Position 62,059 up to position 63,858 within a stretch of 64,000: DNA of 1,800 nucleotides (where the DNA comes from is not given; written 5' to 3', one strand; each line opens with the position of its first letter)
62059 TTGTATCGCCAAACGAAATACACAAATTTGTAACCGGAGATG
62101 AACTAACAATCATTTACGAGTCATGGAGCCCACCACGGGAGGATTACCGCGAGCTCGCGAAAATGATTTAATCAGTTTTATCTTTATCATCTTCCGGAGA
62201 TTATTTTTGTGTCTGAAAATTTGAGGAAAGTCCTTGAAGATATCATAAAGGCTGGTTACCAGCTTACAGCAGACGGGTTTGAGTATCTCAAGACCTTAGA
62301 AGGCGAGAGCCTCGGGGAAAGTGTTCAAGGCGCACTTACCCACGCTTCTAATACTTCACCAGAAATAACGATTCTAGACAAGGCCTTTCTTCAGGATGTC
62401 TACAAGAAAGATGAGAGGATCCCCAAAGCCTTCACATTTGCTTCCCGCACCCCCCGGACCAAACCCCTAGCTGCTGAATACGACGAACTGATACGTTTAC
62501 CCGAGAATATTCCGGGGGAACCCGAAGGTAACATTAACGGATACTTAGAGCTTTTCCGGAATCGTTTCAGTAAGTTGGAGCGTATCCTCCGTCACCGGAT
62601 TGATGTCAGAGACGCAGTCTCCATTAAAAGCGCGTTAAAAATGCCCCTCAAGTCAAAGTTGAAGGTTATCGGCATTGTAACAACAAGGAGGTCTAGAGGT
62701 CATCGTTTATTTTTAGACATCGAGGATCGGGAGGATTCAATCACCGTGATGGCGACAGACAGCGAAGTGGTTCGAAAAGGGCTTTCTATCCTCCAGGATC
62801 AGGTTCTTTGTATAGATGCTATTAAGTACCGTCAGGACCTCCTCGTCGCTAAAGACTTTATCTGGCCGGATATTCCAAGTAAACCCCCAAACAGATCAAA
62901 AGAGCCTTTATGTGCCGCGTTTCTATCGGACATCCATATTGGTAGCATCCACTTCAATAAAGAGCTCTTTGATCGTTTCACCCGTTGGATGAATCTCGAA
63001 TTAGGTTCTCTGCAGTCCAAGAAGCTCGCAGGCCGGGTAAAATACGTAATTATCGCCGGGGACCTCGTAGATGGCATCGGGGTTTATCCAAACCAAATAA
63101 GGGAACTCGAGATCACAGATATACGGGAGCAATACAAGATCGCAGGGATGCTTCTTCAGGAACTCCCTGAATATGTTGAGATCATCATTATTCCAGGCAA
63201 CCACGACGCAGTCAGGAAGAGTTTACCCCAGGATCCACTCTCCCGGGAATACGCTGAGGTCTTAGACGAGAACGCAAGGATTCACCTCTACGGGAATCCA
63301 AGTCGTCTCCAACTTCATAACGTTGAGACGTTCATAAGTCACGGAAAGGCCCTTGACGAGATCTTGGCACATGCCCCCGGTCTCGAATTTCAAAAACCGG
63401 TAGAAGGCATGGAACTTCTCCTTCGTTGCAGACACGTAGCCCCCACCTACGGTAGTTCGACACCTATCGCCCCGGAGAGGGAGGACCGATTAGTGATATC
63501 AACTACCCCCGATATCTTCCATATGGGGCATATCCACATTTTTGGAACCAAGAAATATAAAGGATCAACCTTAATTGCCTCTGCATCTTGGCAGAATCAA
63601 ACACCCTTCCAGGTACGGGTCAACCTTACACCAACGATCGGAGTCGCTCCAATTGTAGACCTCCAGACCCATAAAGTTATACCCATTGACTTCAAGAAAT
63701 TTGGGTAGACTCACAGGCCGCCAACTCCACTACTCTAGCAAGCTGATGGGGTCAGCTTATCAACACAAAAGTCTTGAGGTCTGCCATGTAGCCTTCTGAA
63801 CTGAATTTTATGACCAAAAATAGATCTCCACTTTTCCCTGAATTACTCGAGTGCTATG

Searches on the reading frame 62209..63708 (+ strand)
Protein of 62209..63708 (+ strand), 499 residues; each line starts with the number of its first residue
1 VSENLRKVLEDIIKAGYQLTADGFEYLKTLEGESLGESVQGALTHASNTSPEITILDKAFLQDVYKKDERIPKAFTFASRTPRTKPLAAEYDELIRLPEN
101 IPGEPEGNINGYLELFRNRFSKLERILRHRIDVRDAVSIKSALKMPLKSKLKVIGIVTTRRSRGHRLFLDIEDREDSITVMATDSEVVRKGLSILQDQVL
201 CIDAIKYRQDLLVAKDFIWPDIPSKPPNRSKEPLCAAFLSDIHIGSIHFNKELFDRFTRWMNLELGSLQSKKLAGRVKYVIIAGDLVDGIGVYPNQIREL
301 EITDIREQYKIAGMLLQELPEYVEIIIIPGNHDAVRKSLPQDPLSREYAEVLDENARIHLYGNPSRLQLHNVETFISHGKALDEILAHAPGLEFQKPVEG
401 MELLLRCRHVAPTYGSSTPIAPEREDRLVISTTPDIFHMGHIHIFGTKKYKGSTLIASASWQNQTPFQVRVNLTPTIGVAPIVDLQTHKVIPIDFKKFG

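Call 64: search_protein_families(library=pfam, proteins=[window:62209-63708:+], max_evalue=0.00001)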
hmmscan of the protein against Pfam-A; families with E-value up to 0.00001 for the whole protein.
window:62209-63708:+ (499 aa): 2 families
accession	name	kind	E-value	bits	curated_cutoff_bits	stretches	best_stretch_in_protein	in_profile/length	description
PF04042.21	DNA_pol_E_B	-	3.3e-19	69.6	29.1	1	238-441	3-203/210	DNA polymerase alpha/epsilon subunit B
PF00149.33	Metallophos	-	2.6e-12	48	21.5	1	237-444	4-190/191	Calcineurin-like phosphoesterase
